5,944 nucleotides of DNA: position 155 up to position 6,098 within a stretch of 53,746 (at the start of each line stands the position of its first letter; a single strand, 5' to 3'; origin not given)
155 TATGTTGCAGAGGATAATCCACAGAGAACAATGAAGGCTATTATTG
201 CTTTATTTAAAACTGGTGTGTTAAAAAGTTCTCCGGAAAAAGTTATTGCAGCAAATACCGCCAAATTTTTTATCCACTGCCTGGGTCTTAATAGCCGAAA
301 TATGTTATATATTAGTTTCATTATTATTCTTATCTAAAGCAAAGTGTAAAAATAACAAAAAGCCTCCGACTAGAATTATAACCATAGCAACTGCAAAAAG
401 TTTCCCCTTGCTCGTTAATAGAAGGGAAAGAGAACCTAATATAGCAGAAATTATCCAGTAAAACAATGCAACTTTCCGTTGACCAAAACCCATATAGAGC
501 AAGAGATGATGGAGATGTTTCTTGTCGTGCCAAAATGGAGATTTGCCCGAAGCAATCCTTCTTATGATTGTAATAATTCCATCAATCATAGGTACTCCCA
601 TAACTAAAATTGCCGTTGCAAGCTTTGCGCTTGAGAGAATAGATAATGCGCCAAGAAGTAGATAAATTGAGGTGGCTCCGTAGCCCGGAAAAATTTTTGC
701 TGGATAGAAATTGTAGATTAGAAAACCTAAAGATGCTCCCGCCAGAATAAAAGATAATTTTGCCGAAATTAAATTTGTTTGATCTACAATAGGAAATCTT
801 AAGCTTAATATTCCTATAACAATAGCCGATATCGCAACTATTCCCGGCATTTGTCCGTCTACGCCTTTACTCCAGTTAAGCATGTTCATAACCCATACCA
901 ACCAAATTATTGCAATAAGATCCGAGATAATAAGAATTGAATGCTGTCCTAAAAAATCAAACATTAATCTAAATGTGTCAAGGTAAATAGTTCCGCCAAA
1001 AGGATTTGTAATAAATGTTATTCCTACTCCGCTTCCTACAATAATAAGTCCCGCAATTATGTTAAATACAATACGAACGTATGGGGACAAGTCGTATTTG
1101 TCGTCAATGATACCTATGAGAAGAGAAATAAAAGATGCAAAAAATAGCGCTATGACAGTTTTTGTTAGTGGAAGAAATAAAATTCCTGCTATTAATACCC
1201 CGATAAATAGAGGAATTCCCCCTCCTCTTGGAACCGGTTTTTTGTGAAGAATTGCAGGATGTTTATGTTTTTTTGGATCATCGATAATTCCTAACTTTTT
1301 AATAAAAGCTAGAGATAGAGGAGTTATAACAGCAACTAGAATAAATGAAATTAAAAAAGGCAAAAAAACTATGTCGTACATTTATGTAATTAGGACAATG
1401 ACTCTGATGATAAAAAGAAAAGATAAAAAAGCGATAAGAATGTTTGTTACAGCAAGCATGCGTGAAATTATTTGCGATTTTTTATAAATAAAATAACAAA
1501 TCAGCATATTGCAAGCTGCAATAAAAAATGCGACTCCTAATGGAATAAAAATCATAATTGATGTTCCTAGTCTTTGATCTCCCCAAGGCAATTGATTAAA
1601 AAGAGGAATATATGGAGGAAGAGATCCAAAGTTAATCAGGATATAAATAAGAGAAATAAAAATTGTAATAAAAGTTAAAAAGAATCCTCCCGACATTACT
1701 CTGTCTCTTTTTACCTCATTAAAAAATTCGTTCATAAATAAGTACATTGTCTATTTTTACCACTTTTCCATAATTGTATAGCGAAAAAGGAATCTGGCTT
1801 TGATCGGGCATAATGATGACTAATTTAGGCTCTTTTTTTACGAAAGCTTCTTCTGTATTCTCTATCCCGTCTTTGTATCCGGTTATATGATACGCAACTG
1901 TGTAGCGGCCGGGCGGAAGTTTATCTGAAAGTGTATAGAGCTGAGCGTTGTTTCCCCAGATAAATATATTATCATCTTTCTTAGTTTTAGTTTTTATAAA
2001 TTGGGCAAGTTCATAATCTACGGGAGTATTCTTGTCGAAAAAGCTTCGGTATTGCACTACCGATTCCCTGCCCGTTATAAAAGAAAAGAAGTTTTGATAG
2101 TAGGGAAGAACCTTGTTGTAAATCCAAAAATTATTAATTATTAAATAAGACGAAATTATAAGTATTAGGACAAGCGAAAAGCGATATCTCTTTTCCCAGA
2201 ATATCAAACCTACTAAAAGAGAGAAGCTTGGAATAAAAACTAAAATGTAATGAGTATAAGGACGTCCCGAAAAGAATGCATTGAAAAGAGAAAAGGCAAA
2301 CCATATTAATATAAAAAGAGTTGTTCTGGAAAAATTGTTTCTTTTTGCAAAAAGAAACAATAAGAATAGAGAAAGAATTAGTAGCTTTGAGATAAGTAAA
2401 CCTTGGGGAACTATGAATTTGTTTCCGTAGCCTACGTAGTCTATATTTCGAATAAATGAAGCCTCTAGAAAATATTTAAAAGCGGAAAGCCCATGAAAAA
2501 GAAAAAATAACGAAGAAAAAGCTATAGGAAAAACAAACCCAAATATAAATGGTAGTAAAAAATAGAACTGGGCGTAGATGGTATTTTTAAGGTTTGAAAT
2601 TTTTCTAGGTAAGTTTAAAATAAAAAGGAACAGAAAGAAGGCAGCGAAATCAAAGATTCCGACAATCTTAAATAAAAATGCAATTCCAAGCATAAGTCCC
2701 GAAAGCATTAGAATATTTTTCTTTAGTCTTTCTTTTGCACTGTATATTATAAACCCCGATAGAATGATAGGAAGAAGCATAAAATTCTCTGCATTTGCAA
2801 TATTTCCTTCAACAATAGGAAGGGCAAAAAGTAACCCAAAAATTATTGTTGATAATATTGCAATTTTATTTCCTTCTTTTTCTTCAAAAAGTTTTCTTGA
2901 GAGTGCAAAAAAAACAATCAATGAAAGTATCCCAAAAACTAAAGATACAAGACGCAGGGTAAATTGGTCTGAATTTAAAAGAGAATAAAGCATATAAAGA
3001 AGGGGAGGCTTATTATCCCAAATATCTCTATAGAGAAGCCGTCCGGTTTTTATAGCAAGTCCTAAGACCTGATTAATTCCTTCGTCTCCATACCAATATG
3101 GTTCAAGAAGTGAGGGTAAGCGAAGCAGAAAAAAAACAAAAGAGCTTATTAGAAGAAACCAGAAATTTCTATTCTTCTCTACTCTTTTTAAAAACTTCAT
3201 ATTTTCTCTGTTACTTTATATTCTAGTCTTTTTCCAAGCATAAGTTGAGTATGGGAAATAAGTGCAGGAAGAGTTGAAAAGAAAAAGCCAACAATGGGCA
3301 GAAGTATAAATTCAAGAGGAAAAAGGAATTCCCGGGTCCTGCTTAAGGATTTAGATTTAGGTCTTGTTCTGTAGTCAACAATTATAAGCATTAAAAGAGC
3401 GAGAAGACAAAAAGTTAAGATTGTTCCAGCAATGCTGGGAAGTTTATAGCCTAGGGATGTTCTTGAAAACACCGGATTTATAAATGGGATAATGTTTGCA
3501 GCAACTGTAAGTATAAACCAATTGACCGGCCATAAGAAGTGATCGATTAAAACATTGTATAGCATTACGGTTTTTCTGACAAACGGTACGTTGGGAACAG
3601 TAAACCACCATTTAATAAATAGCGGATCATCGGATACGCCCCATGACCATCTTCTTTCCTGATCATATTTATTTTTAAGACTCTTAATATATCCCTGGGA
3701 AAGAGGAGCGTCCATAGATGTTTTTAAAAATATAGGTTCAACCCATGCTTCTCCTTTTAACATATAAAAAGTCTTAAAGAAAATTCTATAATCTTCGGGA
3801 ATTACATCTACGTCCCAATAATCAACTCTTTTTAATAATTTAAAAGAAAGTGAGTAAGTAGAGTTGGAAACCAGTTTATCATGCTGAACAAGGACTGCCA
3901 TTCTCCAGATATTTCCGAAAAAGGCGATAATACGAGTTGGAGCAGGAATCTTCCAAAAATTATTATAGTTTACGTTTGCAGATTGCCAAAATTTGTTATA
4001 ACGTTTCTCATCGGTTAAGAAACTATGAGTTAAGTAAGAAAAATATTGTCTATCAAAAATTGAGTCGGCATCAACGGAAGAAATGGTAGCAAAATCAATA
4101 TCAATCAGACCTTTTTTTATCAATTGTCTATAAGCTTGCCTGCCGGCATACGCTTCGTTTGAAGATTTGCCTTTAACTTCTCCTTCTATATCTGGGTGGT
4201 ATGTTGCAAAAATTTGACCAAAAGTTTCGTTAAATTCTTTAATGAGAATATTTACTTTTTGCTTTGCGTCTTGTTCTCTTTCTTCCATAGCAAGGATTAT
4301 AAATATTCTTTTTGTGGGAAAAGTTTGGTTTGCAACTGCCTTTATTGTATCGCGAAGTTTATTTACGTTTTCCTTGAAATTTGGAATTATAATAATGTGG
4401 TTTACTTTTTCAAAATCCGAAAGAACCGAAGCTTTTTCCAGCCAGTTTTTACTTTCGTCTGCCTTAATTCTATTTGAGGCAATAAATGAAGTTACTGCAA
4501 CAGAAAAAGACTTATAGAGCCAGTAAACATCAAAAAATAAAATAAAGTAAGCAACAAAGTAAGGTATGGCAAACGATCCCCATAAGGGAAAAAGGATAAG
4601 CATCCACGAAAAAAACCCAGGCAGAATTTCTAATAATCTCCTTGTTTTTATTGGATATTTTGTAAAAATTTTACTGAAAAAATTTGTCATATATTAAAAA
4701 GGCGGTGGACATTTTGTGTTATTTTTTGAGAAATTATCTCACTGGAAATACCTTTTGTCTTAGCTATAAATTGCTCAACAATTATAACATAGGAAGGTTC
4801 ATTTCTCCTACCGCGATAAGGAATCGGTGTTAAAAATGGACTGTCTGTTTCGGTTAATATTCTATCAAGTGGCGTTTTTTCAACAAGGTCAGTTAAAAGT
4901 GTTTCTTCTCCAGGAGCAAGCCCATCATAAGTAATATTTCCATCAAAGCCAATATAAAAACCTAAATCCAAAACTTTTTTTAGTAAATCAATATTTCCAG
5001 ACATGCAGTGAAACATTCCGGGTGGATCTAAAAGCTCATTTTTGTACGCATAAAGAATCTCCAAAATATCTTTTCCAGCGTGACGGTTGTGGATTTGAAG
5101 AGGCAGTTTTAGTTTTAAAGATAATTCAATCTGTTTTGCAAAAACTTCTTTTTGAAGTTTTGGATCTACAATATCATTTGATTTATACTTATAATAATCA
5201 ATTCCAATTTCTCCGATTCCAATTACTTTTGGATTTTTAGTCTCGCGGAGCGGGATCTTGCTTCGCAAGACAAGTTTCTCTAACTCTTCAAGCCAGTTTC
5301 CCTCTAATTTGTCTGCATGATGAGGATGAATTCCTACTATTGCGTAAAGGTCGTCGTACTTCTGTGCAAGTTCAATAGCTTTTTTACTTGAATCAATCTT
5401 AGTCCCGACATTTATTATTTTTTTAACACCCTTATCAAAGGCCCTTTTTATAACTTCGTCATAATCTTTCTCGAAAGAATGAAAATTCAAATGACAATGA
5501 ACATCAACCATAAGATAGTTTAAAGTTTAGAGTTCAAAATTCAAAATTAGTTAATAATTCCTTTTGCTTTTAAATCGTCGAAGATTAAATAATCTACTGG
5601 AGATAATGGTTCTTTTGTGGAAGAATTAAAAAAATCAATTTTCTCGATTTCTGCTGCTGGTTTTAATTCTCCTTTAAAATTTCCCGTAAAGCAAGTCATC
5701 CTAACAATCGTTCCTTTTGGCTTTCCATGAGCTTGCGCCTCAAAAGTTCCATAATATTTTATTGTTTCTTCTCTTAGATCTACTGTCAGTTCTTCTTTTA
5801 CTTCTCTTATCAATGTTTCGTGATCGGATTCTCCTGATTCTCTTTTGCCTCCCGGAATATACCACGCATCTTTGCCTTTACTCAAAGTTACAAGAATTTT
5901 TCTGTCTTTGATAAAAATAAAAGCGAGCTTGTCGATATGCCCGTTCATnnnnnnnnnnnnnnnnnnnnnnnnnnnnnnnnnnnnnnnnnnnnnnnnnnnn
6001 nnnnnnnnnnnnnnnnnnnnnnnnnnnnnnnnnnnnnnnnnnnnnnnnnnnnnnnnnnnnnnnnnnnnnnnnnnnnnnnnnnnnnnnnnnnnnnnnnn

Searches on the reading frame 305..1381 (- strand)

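Call 5: search_protein_families(library=pfam, proteins=[window:305-1381:-], max_evalue=0.001)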
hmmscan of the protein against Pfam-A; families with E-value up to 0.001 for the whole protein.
window:305-1381:- (358 aa): 1 family
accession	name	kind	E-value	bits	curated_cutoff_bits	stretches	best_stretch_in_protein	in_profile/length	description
PF00953.26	Glycos_transf_4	-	3e-23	83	27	1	77-250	2-159/160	Glycosyl transferase family 4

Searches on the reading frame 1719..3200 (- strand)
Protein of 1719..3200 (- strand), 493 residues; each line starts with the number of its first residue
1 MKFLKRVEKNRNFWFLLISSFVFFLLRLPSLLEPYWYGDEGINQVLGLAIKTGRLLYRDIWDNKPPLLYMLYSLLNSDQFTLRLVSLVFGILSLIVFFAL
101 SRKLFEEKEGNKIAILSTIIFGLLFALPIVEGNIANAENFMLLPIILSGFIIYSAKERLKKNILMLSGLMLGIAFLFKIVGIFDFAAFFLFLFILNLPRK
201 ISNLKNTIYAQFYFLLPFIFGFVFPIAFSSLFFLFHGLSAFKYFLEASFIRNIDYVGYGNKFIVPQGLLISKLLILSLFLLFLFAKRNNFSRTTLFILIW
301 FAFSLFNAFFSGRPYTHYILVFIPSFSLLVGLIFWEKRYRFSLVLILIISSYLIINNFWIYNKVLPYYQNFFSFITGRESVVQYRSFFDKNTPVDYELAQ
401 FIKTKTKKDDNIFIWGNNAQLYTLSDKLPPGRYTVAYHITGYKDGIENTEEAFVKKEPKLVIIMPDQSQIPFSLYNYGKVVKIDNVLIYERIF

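Call 5: search_protein_families(library=pfam, proteins=[window:1719-3200:-], max_evalue=0.001)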
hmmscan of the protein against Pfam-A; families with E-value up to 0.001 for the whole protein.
window:1719-3200:- (493 aa): 1 family
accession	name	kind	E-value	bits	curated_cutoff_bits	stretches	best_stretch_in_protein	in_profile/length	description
PF13231.12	PMT_2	-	2.4e-09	38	26.1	1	70-213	12-149/160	Dolichyl-phosphate-mannose-protein mannosyltransferase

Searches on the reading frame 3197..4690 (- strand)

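Call 5: search_protein_families(library=pfam, proteins=[window:3197-4690:-], max_evalue=0.001)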
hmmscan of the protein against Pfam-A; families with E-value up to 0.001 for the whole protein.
window:3197-4690:- (497 aa): 1 family
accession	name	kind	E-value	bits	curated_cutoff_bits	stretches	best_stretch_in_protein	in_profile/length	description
PF13641.12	Glyco_tranf_2_3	-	0.00022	21.7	27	1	100-227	5-114/230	Glycosyltransferase like family 2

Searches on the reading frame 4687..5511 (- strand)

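Call 5: search_protein_families(library=pfam, proteins=[window:4687-5511:-], max_evalue=0.001)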
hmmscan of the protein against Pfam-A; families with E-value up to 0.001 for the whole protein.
window:4687-5511:- (274 aa): 1 family
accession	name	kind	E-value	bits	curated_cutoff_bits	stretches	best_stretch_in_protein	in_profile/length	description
PF01026.27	TatD_DNase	-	1.7e-78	263.9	27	1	2-273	1-253/253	TatD related DNase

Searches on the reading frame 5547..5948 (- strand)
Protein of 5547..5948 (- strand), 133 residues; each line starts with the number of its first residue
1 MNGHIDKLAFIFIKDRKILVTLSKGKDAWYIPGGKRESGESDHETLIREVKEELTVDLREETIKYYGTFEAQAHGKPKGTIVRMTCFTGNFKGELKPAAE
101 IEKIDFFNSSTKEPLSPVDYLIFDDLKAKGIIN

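Call 5: search_protein_families(library=pfam, proteins=[window:5547-5948:-], max_evalue=0.001)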
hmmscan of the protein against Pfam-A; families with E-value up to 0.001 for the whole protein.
window:5547-5948:- (133 aa): 1 family
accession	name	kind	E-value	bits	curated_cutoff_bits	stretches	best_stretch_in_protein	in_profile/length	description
PF00293.34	NUDIX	-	1.5e-11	44.9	21.1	1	11-107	8-113/134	NUDIX domain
